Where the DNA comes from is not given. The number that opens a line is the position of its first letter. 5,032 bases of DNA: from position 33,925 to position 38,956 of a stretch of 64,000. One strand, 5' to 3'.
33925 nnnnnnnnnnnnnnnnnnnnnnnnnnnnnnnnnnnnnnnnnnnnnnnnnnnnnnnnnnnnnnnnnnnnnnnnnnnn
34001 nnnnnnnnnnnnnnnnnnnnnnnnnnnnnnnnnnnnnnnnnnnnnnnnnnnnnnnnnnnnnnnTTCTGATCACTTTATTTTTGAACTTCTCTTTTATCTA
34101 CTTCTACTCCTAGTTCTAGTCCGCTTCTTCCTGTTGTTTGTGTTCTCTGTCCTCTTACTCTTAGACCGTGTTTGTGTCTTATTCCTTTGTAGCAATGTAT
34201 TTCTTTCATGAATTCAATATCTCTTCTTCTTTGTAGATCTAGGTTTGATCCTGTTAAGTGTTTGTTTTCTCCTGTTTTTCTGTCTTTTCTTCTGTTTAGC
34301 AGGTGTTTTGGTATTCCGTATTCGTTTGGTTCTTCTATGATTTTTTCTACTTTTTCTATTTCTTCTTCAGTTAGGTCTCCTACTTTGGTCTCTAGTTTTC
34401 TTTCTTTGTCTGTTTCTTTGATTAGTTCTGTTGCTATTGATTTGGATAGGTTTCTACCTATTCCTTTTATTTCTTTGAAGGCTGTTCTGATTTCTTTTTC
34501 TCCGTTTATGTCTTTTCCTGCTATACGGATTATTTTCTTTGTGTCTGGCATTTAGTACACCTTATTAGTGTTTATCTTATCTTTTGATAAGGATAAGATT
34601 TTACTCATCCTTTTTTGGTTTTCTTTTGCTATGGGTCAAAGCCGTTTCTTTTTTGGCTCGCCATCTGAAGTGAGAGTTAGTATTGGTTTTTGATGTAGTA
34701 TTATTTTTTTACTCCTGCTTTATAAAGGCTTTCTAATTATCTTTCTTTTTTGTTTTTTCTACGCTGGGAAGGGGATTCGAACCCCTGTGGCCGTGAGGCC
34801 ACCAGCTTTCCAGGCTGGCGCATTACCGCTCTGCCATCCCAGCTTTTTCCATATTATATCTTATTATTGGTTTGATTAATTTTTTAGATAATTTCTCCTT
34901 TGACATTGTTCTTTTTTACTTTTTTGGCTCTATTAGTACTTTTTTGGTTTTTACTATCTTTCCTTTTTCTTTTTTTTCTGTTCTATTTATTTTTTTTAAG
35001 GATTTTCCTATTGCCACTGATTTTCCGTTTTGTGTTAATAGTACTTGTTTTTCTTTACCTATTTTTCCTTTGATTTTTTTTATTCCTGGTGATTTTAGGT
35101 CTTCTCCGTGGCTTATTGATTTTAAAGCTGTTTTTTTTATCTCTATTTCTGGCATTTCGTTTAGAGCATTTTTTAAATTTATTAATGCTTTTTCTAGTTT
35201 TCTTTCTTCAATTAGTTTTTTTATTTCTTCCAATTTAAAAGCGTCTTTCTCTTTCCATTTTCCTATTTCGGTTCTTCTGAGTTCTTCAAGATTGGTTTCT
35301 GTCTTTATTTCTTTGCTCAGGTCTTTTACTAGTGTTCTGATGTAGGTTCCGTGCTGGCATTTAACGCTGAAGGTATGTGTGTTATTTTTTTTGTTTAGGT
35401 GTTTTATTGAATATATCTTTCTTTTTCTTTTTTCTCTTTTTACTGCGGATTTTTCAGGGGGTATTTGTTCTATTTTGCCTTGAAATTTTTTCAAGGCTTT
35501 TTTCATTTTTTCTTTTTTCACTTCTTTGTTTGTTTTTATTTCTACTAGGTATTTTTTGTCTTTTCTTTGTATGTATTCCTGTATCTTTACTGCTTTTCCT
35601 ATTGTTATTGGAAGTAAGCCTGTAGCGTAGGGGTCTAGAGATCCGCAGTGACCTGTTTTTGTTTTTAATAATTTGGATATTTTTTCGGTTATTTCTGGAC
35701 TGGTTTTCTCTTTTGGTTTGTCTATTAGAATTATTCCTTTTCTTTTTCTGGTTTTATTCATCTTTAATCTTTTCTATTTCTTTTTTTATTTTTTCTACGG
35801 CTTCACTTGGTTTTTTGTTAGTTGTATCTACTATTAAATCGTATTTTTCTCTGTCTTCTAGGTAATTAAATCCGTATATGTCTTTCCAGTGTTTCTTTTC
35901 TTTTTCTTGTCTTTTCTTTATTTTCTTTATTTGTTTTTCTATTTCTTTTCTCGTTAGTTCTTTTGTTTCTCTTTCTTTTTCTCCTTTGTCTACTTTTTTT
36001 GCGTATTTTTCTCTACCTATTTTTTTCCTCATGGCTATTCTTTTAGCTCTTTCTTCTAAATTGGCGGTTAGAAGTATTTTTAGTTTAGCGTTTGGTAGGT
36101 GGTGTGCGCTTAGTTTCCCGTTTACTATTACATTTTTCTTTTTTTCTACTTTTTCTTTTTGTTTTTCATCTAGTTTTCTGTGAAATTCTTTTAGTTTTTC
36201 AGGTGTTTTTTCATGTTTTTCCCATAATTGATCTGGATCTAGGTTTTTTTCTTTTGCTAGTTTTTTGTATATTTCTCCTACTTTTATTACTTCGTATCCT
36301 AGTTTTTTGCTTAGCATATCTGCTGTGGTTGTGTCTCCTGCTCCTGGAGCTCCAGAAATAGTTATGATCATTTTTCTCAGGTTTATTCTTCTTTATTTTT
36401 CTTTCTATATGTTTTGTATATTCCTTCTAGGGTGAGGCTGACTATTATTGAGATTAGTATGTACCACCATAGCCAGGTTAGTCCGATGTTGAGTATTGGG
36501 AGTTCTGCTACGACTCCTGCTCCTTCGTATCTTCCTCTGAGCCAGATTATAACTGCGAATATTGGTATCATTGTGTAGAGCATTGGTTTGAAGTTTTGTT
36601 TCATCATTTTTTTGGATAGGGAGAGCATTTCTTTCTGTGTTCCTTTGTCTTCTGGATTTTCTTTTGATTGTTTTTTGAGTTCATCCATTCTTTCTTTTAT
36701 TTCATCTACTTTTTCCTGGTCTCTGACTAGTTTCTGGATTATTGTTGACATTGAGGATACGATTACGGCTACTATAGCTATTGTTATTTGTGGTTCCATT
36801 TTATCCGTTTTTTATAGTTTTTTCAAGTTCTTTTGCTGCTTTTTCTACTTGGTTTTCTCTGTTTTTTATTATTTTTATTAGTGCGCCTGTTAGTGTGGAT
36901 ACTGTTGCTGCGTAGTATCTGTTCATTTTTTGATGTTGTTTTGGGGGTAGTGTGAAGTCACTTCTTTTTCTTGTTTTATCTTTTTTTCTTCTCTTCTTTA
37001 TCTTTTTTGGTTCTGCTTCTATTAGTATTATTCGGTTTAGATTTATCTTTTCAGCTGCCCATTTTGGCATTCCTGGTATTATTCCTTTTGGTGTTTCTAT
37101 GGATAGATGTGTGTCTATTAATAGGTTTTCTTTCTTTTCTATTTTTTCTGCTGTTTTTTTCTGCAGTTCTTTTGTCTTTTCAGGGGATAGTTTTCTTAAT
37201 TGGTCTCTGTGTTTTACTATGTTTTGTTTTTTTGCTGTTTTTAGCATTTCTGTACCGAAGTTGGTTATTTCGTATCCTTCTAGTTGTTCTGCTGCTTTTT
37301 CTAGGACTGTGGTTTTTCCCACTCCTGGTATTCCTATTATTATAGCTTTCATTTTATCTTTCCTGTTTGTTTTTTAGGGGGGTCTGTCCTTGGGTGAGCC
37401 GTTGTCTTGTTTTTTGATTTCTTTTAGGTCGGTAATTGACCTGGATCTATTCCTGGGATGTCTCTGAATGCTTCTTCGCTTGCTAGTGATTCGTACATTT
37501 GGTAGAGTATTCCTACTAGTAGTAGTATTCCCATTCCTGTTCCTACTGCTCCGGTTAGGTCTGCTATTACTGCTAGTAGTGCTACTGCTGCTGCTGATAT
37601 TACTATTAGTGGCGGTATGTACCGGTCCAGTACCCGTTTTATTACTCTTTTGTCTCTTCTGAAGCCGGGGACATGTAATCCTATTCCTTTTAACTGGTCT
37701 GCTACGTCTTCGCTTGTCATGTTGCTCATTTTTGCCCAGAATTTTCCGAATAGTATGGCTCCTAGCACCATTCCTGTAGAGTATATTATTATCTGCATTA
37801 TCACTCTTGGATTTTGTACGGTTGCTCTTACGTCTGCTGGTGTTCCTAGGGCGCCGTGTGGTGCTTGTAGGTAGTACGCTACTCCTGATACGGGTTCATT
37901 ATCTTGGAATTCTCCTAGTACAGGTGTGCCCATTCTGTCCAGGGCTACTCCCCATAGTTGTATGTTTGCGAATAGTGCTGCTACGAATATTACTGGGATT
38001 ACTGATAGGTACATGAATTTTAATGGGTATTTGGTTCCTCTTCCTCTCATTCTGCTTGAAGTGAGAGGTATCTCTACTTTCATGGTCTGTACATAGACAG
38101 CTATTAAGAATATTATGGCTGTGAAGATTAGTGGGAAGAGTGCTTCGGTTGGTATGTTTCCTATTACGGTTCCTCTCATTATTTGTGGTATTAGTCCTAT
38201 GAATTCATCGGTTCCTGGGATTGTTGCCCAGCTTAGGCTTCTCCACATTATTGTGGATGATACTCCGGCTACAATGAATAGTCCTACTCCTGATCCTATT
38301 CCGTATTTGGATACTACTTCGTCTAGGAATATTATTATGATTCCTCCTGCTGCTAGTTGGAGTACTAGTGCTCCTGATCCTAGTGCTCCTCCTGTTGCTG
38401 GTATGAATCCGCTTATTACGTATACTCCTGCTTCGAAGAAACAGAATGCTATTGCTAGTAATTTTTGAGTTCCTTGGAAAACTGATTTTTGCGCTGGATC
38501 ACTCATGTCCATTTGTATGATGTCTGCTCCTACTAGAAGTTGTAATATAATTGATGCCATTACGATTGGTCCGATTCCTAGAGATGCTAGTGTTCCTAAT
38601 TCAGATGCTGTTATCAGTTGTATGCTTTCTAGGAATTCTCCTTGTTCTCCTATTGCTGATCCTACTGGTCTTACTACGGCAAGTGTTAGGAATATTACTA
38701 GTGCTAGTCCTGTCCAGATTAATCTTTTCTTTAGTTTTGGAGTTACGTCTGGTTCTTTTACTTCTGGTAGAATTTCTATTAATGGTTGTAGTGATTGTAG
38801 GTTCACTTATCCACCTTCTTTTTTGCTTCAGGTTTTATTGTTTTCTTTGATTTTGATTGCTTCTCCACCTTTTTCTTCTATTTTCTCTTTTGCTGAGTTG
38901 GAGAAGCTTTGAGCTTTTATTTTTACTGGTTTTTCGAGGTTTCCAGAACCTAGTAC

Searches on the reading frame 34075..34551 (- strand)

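Call 11: search_protein_families(library=pfam, proteins=[window:34075-34551:-])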
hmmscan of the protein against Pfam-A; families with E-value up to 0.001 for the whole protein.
window:34075-34551:- (158 aa): 1 family
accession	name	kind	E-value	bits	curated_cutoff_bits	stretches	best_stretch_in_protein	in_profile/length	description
PF00416.27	Ribosomal_S13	-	1.7e-37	129.1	31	1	9-142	1-127/128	Ribosomal protein S13/S18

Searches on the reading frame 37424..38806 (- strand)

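Call 11: search_protein_families(library=pfam, proteins=[window:37424-38806:-])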
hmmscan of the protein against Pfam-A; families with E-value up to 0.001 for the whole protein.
window:37424-38806:- (460 aa): 1 family
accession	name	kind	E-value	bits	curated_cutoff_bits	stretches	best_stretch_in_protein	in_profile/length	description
PF00344.25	SecY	-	3.7e-62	210.9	32.2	1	72-438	1-306/306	SecY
